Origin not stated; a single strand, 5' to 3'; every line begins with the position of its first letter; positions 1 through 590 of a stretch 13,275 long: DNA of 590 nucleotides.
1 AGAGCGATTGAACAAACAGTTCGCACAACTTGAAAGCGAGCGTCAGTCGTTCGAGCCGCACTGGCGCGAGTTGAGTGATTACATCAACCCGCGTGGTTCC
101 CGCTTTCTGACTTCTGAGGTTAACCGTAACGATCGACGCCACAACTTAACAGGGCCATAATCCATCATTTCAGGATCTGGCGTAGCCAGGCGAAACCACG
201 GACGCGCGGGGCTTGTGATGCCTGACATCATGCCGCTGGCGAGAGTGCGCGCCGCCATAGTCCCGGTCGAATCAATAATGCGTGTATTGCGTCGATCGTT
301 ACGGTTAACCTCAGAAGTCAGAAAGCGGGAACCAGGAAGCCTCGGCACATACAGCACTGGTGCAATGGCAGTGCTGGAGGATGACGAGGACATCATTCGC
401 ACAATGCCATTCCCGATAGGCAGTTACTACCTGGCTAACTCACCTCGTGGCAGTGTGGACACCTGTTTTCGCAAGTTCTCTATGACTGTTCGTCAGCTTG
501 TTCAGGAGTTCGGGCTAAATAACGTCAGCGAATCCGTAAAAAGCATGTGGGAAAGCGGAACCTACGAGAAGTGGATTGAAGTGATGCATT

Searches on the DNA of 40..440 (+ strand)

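Call 44: search_dna_similar(query=window:40-440:+, collection=ecoli_genomes, mode=near, max_rows=3)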
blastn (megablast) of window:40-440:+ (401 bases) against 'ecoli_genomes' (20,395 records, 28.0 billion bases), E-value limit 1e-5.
Records with a match: 527; places in all: 1066; records where one place covers at least 80% of the query: 0.
Genomes with a match: 524 of 5426; with a place that covers at least 80% of the query: 0. Places per genome that has any: lowest 1, median 2, highest 4. On chromosomes: 1060 places; on plasmids: 6.
Best place of each record, by identity: >=99% 269; 95-99% 254; 80-90% 4.
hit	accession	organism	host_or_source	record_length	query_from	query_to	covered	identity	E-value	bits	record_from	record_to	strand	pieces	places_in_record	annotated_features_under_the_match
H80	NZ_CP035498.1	Escherichia coli strain 04-00955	Homo sapiens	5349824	1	401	52%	98.6%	3e-45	373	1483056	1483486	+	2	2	portal protein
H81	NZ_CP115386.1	Escherichia coli strain CUVET20-PYO2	dog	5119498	1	401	52%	98.6%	3e-45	373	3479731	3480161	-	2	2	portal protein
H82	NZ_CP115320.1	Escherichia coli strain CUVET18-565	dog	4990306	1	401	52%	98.6%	3e-45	373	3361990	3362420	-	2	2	portal protein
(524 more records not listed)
